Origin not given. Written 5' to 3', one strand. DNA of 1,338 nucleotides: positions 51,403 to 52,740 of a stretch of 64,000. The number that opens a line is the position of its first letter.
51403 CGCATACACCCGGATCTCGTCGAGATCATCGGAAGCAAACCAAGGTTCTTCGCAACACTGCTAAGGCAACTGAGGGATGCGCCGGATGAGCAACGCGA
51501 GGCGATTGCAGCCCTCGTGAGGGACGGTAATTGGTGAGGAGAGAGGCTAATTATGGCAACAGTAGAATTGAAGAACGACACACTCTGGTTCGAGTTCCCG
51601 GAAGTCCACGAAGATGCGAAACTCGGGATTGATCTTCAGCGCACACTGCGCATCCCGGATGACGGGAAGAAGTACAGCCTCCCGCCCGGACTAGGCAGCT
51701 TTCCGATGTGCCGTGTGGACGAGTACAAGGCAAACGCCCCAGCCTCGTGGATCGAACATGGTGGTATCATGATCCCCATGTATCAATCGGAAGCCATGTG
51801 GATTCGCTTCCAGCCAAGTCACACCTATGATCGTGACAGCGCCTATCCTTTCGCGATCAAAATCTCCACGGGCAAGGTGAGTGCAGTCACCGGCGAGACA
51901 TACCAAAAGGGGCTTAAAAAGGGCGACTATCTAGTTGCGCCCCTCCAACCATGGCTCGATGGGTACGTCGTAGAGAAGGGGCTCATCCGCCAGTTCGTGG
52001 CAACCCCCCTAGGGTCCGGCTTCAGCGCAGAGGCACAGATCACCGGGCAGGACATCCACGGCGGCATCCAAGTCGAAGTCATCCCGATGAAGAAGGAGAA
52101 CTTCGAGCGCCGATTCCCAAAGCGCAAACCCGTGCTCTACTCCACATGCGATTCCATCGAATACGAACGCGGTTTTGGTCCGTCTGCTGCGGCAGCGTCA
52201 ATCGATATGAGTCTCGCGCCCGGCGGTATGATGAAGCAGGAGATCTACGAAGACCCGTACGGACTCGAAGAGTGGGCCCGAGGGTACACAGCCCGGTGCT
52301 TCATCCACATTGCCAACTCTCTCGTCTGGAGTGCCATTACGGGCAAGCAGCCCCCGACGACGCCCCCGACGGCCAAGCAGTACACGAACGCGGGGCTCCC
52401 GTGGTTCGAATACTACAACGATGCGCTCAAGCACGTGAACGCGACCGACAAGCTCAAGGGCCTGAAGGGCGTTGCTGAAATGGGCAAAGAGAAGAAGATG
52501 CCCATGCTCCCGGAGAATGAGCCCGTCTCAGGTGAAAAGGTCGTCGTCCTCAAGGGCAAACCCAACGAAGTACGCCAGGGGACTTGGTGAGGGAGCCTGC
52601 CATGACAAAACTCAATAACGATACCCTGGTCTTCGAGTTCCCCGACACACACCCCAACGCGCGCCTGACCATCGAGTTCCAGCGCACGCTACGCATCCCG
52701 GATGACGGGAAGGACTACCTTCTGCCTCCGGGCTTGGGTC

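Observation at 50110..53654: Compact XRE-regulator plus two tandem ORFan paralogs downstream of pyrB, with operator and terminator: candidate uncharacterised system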

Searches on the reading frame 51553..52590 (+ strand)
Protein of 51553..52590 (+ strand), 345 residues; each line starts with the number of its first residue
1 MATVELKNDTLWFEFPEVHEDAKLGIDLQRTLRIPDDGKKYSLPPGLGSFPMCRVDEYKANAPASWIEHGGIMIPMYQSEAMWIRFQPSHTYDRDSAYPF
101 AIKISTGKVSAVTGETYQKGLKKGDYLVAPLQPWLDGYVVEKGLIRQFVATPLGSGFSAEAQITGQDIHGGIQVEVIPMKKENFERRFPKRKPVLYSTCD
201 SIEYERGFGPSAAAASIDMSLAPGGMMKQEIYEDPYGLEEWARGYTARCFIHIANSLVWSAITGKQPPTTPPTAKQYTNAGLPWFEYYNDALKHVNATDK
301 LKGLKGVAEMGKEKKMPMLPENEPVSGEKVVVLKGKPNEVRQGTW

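Call 3: search_protein_families(library=pfam, proteins=[window:51553-52590:+], max_evalue=1)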
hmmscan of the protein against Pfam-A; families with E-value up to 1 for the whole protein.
window:51553-52590:+ (345 aa): 0 families

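Call 4: search_protein_families(library=ncbifam, proteins=[window:51553-52590:+], max_evalue=1)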
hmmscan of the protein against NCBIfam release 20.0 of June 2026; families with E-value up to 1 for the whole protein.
window:51553-52590:+ (345 aa): 0 families

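Call 5: search_protein_families(library=padloc, proteins=[window:51553-52590:+], max_evalue=1)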
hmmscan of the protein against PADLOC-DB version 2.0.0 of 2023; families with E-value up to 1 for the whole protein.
window:51553-52590:+ (345 aa): 0 families

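Call 6: search_protein_families(library=phrogs, proteins=[window:51553-52590:+], max_evalue=1)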
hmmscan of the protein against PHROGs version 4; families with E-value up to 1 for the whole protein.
window:51553-52590:+ (345 aa): 1 family
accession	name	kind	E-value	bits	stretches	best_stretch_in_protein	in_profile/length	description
phrog_30785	-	head and packaging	0.1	12.2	1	258-289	377-409/437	major head protein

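Call 8: find_homologous_proteins(query=window:51553-52590:+)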
Query window:51553-52590:+ (345 aa): 7147 proteins with E <= 0.001 among 8000 candidates; the best 120 are listed.
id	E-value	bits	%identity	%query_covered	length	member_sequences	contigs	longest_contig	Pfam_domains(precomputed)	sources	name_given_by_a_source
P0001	1.3e-237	806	100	100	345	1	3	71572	-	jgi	jgi:hypothetical protein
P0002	2.2e-163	561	70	100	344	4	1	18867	-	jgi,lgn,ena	-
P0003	6.0e-130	451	57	99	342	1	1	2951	-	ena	-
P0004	9.9e-130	451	57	99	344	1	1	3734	-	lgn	-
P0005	1.1e-129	451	60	99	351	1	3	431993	-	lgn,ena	-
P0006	2.1e-129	450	58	99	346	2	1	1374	-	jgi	jgi:hypothetical protein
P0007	6.3e-129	448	58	99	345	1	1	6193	-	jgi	jgi:hypothetical protein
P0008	2.3e-128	446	59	99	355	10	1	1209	-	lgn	-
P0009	3.2e-128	446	57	99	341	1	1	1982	-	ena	-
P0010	3.4e-128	446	58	99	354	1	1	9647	-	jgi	-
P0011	3.5e-128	446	58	99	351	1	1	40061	-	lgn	-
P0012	3.7e-127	442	57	99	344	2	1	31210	-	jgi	jgi:hypothetical protein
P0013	8.4e-127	441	57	99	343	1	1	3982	-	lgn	-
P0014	9.5e-127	441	56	99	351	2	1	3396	-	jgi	-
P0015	9.6e-127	441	58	99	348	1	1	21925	-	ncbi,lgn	-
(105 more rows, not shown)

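Call 9: search_solved_structures(query=window:51553-52590:+, max_evalue=10)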
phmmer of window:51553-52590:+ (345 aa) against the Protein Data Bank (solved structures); distinct sequences matched with E-value up to 10: 0.

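Call 10: find_encoding_contigs(protein=P0001, flank=10000, max_places=3)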
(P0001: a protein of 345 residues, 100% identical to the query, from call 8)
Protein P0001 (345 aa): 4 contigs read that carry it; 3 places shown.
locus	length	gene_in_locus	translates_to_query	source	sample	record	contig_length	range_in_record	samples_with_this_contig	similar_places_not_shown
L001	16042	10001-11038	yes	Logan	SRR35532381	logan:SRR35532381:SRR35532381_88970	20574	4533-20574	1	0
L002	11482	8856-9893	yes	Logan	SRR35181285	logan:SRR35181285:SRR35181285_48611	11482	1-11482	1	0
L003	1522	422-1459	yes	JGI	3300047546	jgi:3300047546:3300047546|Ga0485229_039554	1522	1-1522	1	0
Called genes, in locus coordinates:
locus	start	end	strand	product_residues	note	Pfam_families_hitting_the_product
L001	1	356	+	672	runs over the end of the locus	PF07591:PT-HINT (faint), PF14890:Intein_splicing (weak), PF03161:LAGLIDADG_2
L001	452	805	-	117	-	-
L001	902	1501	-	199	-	-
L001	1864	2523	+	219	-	-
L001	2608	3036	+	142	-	-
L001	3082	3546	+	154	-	-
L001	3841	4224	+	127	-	-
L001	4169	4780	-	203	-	-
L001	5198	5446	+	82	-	-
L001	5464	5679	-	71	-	-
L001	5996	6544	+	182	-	-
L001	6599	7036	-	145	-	-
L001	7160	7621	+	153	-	PF05534:HicB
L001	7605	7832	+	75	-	-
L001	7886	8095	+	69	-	-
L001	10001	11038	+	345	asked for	-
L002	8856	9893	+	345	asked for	-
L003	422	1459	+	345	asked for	-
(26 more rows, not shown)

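Call 16: find_related_loci(query=A1, collection=genome_contigs, flank=8000)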
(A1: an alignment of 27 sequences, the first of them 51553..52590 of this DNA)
Query A1 (345 aa) in genome_contigs; peptide patterns used: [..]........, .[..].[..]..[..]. (x = any residue, [..] = any of these).
600 stretches matched a pattern (row limit reached: there are more); 592 encode a relative of the query (tblastn E <= 1e-3); the best 80 are kept; 80 distinct loci.
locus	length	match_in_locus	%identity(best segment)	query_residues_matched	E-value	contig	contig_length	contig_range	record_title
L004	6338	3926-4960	55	1-345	7e-130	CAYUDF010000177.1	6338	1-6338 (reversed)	MAG TPA_asm: uncultured bacterium isolate SRP155585_co2_3 genome assembly, contig: NODE_11631_length_6338_cov_4.803915,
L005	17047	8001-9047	57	2-345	4e-128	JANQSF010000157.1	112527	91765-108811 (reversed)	MAG: Phycisphaeraceae bacterium isolate IP29b_bin.9 k99_3443705, whole genome shotgun sequence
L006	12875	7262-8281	55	2-342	7e-125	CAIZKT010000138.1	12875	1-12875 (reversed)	MAG: uncultured Victivallales bacterium isolate Loc090907-8m_bin-406 genome assembly, contig: bin-406:0138/1064, whole g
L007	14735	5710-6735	56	4-342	4e-124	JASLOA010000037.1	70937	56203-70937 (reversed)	MAG: Kiritimatiellia bacterium isolate Arabian11_MAG_24 c_000001233741, whole genome shotgun sequence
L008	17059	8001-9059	54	4-345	6e-124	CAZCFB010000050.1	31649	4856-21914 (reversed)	MAG TPA_asm: uncultured Kofleriaceae bacterium isolate SRP077602_co7_524 genome assembly, contig: NODE_6917_length_31649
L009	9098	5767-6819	53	2-345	2e-123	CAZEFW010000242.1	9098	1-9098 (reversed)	MAG TPA_asm: uncultured Myxococcales bacterium isolate SRP077602_co5_47 genome assembly, contig: NODE_31678_length_9098_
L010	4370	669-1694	55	4-345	2e-124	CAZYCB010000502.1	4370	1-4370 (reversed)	MAG TPA_asm: uncultured bacterium isolate binchicken_co255_226 genome assembly, contig: k141_6079851, whole genome shotg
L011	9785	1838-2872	54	4-345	3e-123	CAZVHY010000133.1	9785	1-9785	MAG TPA_asm: uncultured Solibacteraceae bacterium isolate SRP344714_co1_184 genome assembly, contig: NODE_12522_length_9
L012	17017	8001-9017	54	4-345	2e-122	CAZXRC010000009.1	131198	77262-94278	MAG TPA_asm: uncultured Gemmatimonadaceae bacterium isolate SRP237561_co1_380 genome assembly, contig: NODE_149_length_1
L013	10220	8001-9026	53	4-345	1e-122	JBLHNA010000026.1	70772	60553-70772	MAG: Desulforhopalus sp. isolate 3300055726_99 Ga0535650_0000315, whole genome shotgun sequence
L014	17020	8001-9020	54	4-345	1e-122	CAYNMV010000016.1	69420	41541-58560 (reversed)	MAG TPA_asm: uncultured Tepidisphaeraceae bacterium isolate SRP268622_co1_281 genome assembly, contig: NODE_624_length_6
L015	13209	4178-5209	54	4-345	6e-122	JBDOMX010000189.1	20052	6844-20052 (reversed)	MAG: Planctomycetaceae bacterium isolate FK190211_WC_24_26_27_29_metabat1_scaf2bin.058_VB NODE_1880_length_20052_cov_1.3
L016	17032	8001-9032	55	4-345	9e-122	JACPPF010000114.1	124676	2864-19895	MAG: Planctomycetota bacterium isolate NC_groundwater_620_Pr5_B-0.1um_61_30 alan_book_18_scaffold_242660, whole genome s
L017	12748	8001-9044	52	2-345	4e-122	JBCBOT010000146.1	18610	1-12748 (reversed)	MAG: Planctomycetota bacterium isolate J06633_13 NODE_146_length_18610_cov_5.971510, whole genome shotgun sequence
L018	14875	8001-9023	55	4-345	2e-121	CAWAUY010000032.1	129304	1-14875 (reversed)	MAG: Candidatus Sulfomarinibacteraceae bacterium isolate MFD03804.bin.2.94 genome assembly, contig: contig_71056, whole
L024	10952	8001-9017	53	2-343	2e-119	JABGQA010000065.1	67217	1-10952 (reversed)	MAG: Candidatus Poribacteria bacterium isolate co234_bin45 NODE_838_length_67217_cov_9.498020, whole genome shotgun sequ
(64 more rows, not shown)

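Call 23: predict_structure(alignment_id=A1)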
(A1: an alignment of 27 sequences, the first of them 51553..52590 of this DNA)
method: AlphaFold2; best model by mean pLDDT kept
length: 345 residues; sequences in the alignment: 27
mean_pLDDT: 81.7   pTM: 0.83
mean pLDDT of the five models: 81.7, 78.5, 77.6, 77.0, 70.4
residues with pLDDT >= 90: 115; 70-90: 176; 50-70: 28; < 50: 26
segments of 3 or more residues with pLDDT < 50: 195-217, 343-345
pLDDT, mean of each block of 10 residues (from residue 1): 92 96 93 87 85 93 87 90 89 84 92 89 88 86 88 82 82 95 93 46 30 41 86 90 95 89 88 86 76 81 88 77 72 58 48
secondary structure, 60 per line:
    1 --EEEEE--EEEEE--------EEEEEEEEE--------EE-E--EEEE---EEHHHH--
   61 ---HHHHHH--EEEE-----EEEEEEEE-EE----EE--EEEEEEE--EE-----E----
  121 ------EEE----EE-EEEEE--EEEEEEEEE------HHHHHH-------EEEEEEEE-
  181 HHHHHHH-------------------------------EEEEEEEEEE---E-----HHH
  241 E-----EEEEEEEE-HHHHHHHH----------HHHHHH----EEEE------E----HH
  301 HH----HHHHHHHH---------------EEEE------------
elements in order: E3-7 E10-14 E23-31 E46-49 H55-58 H64-69 E72-75 E81-88 E100-106 E127-129 E137-141 E144-152 H159-164 E172-179 H181-187 E219-228 E247-254 H256-263 H274-279 E284-287 H299-302 H307-314 E330-333

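Call 25: fold_search(model_id=the predicted structure, library=pdb)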
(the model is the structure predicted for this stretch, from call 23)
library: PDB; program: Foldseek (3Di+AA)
matches with E <= 10: 199; with E <= 0.001: 0
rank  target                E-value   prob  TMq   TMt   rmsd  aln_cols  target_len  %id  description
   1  4n6r_B                4.4e-02  0.10  0.13  0.19  17.4       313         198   10  Crystal structure of VosA-VelB-complex (released 2014-01-22)
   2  7a8v                  7.0e-01  0.04  0.14  0.19  18.6       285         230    9  Crystal structure of Polysaccharide monooxygenase from P.verruculosum (released 2021-10-06)
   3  1slq_D                7.0e-01  0.01  0.10  0.12  18.6       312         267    7  Crystal structure of the trimeric state of the rhesus rotavirus VP4 membrane interaction domain, VP5CT (released 2004-08-31)
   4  6hn5_F                8.8e-01  0.05  0.14  0.15  16.0       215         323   10  Leucine-zippered human insulin receptor ectodomain with single bound insulin - "upper" membrane-distal part (released 2018-11-21)
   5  6sof_A                1.1e+00  0.03  0.13  0.07  23.3       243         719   12  human insulin receptor ectodomain bound by 4 insulin (released 2019-11-13)
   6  1slq_A                1.1e+00  0.01  0.10  0.11  18.7       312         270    7  Crystal structure of the trimeric state of the rhesus rotavirus VP4 membrane interaction domain, VP5CT (released 2004-08-31)
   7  2b4h_A                1.2e+00  0.01  0.10  0.13  18.2       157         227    9  Crystal Structure of the Rhesus Rotavirus VP5 Antigen Domain Dimer (released 2006-04-18)
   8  4hd5                  1.3e+00  0.08  0.14  0.15   5.9       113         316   11  Crystal Structure of BC0361, a polysaccharide deacetylase from Bacillus cereus (released 2012-10-10)
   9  6hn5_E                1.3e+00  0.06  0.13  0.08   8.3       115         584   10  Leucine-zippered human insulin receptor ectodomain with single bound insulin - "upper" membrane-distal part (released 2018-11-21)
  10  1fyh_E                1.3e+00  0.01  0.09  0.13  20.5       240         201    7  1:1 COMPLEX BETWEEN AN INTERFERON GAMMA SINGLE-CHAIN VARIANT AND ITS RECEPTOR (released 2000-10-11)
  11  4n2h                  1.3e+00  0.01  0.08  0.05  24.5       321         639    7  Crystal structure of Protein Arginine Deiminase 2 (D177A, 0 mM Ca2+) (released 2015-02-04)
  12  7s0q_A                1.4e+00  0.04  0.12  0.08   8.1       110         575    9  Head region of a complex of IGF-I with the ectodomain of a hybrid insulin receptor / type 1 insulin-like growth factor (released 2022-07-06)
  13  4n2l                  1.4e+00  0.01  0.11  0.07  18.1       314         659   10  Crystal structure of Protein Arginine Deiminase 2 (Q350A, 10 mM Ca2+) (released 2015-02-04)
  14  7ums_3                1.5e+00  0.01  0.09  0.07  18.1       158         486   10  Structure of the VP5*/VP8* assembly from the human rotavirus strain CDC-9 in complex with antibody 41 - Upright confor (released 2022-07-27)
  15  3zud                  1.5e+00  0.02  0.14  0.19  19.6       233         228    6  THERMOASCUS GH61 ISOZYME A (released 2011-09-07)
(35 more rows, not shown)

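Call 42: find_related_loci(query=A1, collection=viral_contigs, flank=8000)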
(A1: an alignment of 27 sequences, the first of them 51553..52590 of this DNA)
Query A1 (345 aa) in viral_contigs; peptide patterns used: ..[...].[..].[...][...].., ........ (x = any residue, [..] = any of these).
20 stretches matched a pattern; 18 encode a relative of the query (tblastn E <= 1e-3); 18 distinct loci.
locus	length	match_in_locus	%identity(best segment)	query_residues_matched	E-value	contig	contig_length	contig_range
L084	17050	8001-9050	52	4-345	2e-124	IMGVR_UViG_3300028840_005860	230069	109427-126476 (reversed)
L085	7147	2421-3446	54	4-343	2e-122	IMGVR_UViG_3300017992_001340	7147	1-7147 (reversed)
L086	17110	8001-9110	48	4-345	1e-115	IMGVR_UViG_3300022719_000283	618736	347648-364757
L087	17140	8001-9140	49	4-345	2e-115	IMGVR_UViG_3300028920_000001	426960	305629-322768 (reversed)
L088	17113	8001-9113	50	4-345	1e-113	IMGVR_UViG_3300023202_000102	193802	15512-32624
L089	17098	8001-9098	50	1-345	3e-112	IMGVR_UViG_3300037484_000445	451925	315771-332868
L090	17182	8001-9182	47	4-345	8e-106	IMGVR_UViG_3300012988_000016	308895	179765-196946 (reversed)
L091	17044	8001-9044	48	3-337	3e-105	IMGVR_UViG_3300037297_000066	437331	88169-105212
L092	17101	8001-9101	45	4-345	4e-101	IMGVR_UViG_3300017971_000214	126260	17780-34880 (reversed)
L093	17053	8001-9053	46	8-345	4e-100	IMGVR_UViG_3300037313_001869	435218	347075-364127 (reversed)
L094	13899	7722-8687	43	6-326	1e-88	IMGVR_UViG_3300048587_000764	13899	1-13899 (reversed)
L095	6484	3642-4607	42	6-326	8e-88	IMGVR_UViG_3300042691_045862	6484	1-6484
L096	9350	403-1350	45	6-323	5e-85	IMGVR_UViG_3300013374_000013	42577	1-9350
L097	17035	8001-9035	42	4-332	2e-79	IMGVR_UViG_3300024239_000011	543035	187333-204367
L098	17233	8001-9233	35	4-345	5e-77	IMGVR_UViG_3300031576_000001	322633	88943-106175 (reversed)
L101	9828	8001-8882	38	26-320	2e-67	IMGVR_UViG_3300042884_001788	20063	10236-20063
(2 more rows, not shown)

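Call 43: search_protein_representatives(alignment_id=A1)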
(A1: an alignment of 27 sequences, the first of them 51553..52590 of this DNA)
Query: 27 sequences, 345 profile positions. Proteins with E-value up to 0.001 (for the whole library): 4667; up to 1e-10: 3042; up to 1e-30: 1283. The best 150 are listed.
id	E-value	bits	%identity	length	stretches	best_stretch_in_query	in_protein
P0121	4.2e-174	595.0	-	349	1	1-345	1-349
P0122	2.4e-154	530.0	-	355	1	1-345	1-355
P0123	6.5e-153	525.3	-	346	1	1-345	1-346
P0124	3.7e-148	509.7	-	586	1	1-344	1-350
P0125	3.5e-147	506.5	-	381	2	1-200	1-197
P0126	6.1e-142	489.2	-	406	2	1-191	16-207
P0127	2.8e-136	470.6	-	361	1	1-345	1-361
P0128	1.9e-135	467.9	-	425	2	1-190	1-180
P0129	3.3e-135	467.1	-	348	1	7-345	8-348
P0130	4.0e-134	463.5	-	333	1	1-345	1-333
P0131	1.1e-133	462.1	-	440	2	1-193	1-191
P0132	3.3e-133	460.5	-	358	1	1-267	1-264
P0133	8.0e-132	456.0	-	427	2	1-206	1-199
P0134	1.3e-130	452.0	-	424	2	19-343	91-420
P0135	1.6e-130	451.7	-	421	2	4-199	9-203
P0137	1.7e-129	448.3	-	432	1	13-342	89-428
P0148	1.6e-120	418.8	-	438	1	21-344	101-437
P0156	4.6e-117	407.4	-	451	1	18-337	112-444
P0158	1.5e-115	402.5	-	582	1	1-319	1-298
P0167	1.7e-111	389.1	-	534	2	20-318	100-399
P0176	2.8e-110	385.1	-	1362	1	18-339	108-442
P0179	8.8e-108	376.9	-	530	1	1-314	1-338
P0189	3.0e-104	365.3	-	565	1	53-345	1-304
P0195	9.7e-103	360.3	-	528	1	9-335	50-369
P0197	2.2e-102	359.1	-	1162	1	18-325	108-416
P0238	5.7e-94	331.5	-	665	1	1-318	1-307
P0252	4.5e-92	325.2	-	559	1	28-314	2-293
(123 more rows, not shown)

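Call 44: search_protein_families(library=pfam, proteins=[P0176, P0197, P0124, P0158, P0238, P0189, P0179, P0167, P0195, P0252], max_evalue=0.01)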
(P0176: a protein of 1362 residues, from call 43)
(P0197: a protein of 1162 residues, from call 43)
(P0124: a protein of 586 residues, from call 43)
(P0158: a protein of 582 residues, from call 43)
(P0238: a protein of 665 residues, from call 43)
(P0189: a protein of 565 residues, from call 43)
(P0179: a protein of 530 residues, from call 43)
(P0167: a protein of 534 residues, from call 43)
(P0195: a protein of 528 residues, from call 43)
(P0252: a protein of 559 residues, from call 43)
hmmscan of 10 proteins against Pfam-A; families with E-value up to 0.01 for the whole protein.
P0176 (1362 aa): 1 family
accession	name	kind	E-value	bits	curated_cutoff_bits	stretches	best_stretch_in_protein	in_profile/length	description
PF08238.18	Sel1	-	8.5e-21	74.1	30.7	3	947-982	1-36/36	Sel1 repeat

P0197 (1162 aa): 0 families

P0124 (586 aa): 2 families
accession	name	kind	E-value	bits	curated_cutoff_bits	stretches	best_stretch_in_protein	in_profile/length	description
PF13519.12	VWA_2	-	0.0033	18.5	27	1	389-499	3-107/107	von Willebrand factor type A domain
PF00092.34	VWA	-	0.0042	17.8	23.8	1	387-516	2-125/174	von Willebrand factor type A domain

P0158 (582 aa): 0 families

P0238 (665 aa): 1 family
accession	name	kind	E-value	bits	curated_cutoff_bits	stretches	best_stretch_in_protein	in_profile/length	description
PF06067.16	DUF932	-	5.5e-07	30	23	1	443-590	62-209/227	Domain of unknown function (DUF932)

P0189 (565 aa): 0 families

P0179 (530 aa): 3 families
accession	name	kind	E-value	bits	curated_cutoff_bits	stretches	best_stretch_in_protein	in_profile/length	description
PF00092.34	VWA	-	1.9e-05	25.4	23.8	1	347-497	2-148/174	von Willebrand factor type A domain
PF05762.20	VWA_CoxE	-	8e-05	22.6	26.4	1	342-473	54-176/222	VWA domain containing CoxE-like protein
PF13519.12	VWA_2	-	9.6e-05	23.4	27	1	347-456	1-106/107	von Willebrand factor type A domain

P0167 (534 aa): 0 families

P0195 (528 aa): 0 families

P0252 (559 aa): 0 families

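Call 45: list_cluster_members(proteins=[P0176, P0197, P0124, P0179, P0137, P0148, P0238, P0121, P0122, P0156])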
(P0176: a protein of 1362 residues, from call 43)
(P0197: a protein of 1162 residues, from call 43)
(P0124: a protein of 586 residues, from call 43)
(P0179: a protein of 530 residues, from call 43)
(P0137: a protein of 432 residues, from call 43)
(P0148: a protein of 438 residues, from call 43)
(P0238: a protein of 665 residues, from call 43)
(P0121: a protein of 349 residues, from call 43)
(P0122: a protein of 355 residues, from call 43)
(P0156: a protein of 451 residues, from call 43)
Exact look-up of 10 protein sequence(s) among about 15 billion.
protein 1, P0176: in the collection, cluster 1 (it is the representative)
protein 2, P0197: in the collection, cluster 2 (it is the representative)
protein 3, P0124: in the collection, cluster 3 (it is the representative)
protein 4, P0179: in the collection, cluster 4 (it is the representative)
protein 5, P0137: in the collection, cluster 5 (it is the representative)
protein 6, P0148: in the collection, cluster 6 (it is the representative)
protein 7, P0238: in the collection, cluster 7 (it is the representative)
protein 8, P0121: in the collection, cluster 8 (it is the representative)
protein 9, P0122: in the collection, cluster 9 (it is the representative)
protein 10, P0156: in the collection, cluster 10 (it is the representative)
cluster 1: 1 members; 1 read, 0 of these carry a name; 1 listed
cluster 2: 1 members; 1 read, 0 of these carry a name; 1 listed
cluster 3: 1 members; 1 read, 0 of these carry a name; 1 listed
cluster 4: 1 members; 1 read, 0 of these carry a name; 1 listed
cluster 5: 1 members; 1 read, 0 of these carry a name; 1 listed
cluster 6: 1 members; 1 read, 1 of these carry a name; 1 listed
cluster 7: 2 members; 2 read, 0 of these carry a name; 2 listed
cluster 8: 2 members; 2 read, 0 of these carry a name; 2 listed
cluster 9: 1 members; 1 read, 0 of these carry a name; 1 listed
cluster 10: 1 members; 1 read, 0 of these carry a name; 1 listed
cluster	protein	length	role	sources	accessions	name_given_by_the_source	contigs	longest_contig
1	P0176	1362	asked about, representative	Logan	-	-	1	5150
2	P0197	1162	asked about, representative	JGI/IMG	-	-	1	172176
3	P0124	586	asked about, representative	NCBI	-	-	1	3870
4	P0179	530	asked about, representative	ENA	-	-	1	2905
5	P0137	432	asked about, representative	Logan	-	-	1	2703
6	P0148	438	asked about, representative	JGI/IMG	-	hypothetical protein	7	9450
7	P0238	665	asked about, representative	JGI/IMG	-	-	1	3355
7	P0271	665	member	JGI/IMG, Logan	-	-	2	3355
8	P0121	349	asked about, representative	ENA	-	-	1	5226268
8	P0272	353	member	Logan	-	-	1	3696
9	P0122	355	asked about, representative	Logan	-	-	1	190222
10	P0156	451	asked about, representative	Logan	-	-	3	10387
